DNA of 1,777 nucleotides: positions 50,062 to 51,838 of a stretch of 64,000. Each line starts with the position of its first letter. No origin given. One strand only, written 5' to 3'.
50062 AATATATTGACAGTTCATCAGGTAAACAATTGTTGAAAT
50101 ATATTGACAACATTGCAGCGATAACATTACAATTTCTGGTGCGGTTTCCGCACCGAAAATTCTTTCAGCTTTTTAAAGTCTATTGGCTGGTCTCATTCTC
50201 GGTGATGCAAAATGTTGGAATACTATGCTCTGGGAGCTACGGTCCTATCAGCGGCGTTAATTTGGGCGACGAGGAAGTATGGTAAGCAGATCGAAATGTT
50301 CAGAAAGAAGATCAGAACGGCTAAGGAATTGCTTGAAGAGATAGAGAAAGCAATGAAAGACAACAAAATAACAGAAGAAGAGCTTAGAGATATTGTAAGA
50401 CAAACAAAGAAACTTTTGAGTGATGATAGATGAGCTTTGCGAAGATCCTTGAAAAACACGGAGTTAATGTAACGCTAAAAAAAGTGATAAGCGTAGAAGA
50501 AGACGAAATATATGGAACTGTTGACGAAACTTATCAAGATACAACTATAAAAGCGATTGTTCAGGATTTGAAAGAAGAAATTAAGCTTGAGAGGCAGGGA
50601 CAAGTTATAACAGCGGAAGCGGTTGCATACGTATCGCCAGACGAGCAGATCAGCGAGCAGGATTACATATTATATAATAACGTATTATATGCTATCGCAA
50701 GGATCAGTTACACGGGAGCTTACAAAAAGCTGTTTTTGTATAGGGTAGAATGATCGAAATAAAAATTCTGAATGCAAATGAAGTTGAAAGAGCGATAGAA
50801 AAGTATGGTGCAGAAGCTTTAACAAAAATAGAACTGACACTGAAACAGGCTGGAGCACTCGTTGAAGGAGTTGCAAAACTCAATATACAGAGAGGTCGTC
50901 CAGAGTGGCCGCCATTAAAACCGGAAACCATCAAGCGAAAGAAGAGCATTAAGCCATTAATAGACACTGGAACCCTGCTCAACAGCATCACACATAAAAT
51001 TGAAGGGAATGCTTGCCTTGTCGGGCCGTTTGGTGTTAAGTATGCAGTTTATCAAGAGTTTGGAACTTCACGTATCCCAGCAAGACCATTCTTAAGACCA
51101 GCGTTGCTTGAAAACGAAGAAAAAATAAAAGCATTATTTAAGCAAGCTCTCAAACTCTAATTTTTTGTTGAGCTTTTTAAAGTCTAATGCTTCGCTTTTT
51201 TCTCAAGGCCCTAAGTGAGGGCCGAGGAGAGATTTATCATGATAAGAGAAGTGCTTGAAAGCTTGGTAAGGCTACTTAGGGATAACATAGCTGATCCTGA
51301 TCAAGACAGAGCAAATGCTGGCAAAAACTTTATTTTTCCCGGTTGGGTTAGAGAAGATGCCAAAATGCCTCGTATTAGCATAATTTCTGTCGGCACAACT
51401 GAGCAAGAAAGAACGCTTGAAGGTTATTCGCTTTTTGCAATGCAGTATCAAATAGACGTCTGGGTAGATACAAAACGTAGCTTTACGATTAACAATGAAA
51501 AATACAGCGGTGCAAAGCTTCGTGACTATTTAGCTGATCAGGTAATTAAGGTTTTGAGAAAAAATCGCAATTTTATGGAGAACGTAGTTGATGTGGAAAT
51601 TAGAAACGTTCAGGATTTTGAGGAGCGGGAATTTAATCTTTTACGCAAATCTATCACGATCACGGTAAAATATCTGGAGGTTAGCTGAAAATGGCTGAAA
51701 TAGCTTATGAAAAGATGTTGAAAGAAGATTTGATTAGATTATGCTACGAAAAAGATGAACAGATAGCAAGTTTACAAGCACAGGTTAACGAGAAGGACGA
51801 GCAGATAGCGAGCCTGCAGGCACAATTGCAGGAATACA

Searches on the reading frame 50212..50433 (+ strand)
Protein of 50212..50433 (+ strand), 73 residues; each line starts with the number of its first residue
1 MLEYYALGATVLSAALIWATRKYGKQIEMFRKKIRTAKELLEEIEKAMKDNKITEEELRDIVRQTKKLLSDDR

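Call 8: search_protein_families(library=pfam, proteins=[window:50212-50433:+], max_evalue=0.1)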
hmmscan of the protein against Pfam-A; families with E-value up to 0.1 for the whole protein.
window:50212-50433:+ (73 aa): 8 families
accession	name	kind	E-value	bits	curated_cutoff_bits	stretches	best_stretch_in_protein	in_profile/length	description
PF17200.10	sCache_2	-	0.0088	16.4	25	1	28-64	7-43/155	Single Cache domain 2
PF03477.21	ATP-cone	-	0.012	16.5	25.8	1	13-65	19-66/88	ATP cone domain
PF13892.11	DBINO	-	0.017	15.9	31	1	17-68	61-113/134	DNA-binding domain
PF22944.1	DGKD_4H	-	0.02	15.7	27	1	33-70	14-51/120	Diacylglycerol kinase delta, helical domain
PF15188.11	CCDC-167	-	0.036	14.8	27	1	25-68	4-50/84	Coiled-coil domain-containing protein 167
PF01105.29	EMP24_GP25L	-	0.036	14.6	25.9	1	22-67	108-153/182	emp24/gp25L/p24 family/GOLD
PF18160.6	SLATT_5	-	0.04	13.7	29.5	1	7-64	72-129/192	SMODS and SLOG-associating 2TM effector domain family 5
PF05478.16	Prominin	-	0.057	11.9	34.3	1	26-70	240-284/799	Prominin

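Call 9: search_protein_families(library=phrogs, proteins=[window:50212-50433:+], max_evalue=0.1)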
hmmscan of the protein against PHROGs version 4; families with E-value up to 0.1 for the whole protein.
window:50212-50433:+ (73 aa): 7 families
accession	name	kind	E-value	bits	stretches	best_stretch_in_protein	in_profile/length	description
phrog_1272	-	tail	0.03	13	1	23-64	138-179/1606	tail length tape measure protein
phrog_23302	-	unknown function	0.037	15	1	13-67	7-61/63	-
phrog_30270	-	unknown function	0.052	15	1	20-63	27-69/79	-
phrog_4572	-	unknown function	0.068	14.2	1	27-64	2-38/123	-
phrog_13678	-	unknown function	0.072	13.7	1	21-60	87-126/300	-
phrog_17653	-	unknown function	0.073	14.3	1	22-64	6-47/79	-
phrog_36228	-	unknown function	0.088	14.4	0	11-63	12-67/72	-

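Call 67: find_encoding_contigs(protein=window:50212-50433:+, flank=3000, max_places=10)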
Protein window:50212-50433:+ (73 aa): 4 contigs read that carry it; 3 places shown.
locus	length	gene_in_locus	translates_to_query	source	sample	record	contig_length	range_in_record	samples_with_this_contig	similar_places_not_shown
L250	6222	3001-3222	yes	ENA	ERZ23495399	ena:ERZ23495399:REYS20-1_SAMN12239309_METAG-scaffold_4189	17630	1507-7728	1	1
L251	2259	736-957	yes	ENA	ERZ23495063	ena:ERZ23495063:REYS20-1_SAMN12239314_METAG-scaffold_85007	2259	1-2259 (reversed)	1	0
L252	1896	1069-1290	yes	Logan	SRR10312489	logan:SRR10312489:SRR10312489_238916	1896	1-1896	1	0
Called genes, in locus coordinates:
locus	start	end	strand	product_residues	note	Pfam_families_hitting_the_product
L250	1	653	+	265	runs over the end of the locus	PF04454:Linocin_M18, PF05065:Phage_capsid, PF25209:Phage_capsid_4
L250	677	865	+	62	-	PF24231:DUF7444 (weak)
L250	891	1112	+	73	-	-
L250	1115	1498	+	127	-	-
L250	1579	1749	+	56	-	-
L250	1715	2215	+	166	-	-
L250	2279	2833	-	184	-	-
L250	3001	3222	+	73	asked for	-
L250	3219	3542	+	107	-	-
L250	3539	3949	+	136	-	-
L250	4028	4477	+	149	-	-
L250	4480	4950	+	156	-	-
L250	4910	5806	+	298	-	PF18906:Phage_tube_2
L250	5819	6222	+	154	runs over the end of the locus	-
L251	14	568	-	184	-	-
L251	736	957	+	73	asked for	-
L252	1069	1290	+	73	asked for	-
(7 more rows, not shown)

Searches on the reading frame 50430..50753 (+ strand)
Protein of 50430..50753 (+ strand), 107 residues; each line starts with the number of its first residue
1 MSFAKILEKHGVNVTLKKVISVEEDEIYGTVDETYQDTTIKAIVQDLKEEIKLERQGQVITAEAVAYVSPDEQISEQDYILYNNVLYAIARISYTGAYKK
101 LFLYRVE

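Call 8: search_protein_families(library=pfam, proteins=[window:50430-50753:+], max_evalue=0.1)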
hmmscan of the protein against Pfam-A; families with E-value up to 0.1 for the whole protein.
window:50430-50753:+ (107 aa): 0 families

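Call 9: search_protein_families(library=phrogs, proteins=[window:50430-50753:+], max_evalue=0.1)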
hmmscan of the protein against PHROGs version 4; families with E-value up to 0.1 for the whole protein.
window:50430-50753:+ (107 aa): 4 families
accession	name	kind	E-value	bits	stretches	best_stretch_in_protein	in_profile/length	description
phrog_161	-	connector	0.0003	22.1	1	5-96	13-108/120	head closure Hc1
phrog_5993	-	unknown function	0.0075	17.4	1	2-37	12-46/84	-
phrog_1661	-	unknown function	0.013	16.9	1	1-106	4-115/124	-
phrog_1449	-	unknown function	0.021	16.1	1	22-64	40-82/88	-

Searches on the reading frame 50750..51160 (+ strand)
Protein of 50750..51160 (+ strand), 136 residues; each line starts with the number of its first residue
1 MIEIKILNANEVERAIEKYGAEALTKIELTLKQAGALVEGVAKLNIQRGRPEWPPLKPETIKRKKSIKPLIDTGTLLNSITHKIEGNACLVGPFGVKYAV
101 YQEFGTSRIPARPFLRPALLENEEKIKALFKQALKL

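Call 8: search_protein_families(library=pfam, proteins=[window:50750-51160:+], max_evalue=0.1)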
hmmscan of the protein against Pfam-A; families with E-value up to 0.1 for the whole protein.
window:50750-51160:+ (136 aa): 3 families
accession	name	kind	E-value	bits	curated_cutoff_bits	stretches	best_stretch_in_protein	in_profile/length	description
PF04883.17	HK97-gp10_like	-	0.0022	19.4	21.4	1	11-105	2-78/78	Bacteriophage HK97-gp10, putative tail-component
PF05069.18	Phage_tail_S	-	0.0066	16.8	24.3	1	9-134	3-147/148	Phage virion morphogenesis family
PF16842.11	RRM_occluded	-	0.047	14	30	0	8-39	14-44/79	Occluded RNA-recognition motif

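Call 9: search_protein_families(library=phrogs, proteins=[window:50750-51160:+], max_evalue=0.1)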
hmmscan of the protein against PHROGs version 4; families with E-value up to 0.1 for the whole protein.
window:50750-51160:+ (136 aa): 5 families
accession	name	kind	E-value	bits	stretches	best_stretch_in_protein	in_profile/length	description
phrog_222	-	connector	8.7e-28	98.8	2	11-87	191-264/276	tail completion or Neck1 protein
phrog_5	-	connector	2.2e-20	74.5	1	1-135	90-206/239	tail completion or Neck1 protein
phrog_26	-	connector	7.5e-20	72.6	1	2-134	80-226/321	tail completion or Neck1 protein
phrog_17053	-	unknown function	0.00013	23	1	101-132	17-48/59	-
phrog_34901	-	unknown function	0.085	14.3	0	9-50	28-68/72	-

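Call 23: find_related_loci(query=window:50750-51160:+, collection=viral_contigs, flank=6000)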
Query window:50750-51160:+ (136 aa) in viral_contigs; peptide patterns used: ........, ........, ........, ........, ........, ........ (x = any residue, [..] = any of these).
19 stretches matched a pattern; 5 encode a relative of the query (tblastn E <= 1e-3); 5 distinct loci.
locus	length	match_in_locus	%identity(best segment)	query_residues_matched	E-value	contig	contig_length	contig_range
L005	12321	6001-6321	51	34-135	1e-29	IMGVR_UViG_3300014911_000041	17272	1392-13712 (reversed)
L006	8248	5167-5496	45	25-121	6e-25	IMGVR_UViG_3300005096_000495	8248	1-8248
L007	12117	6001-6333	43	25-121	7e-24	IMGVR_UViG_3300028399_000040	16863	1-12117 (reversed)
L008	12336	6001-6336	40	28-136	5e-14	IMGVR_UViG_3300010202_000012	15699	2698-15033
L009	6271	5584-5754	41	84-136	6e-10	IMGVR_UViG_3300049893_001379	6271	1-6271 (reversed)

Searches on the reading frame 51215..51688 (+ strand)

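Call 8: search_protein_families(library=pfam, proteins=[window:51215-51688:+], max_evalue=0.1)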
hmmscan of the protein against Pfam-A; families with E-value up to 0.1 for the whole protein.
window:51215-51688:+ (157 aa): 0 families

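Call 9: search_protein_families(library=phrogs, proteins=[window:51215-51688:+], max_evalue=0.1)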
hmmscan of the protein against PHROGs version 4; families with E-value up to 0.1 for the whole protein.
window:51215-51688:+ (157 aa): 4 families
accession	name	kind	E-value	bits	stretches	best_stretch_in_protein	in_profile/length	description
phrog_8346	-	unknown function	0.01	16.9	1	54-137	42-120/143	-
phrog_34437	-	unknown function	0.072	14.5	0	115-145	20-50/149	-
phrog_78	-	connector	0.076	14.4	0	34-117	20-89/122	tail terminator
phrog_20428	-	connector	0.092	13.4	1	50-154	38-134/178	tail terminator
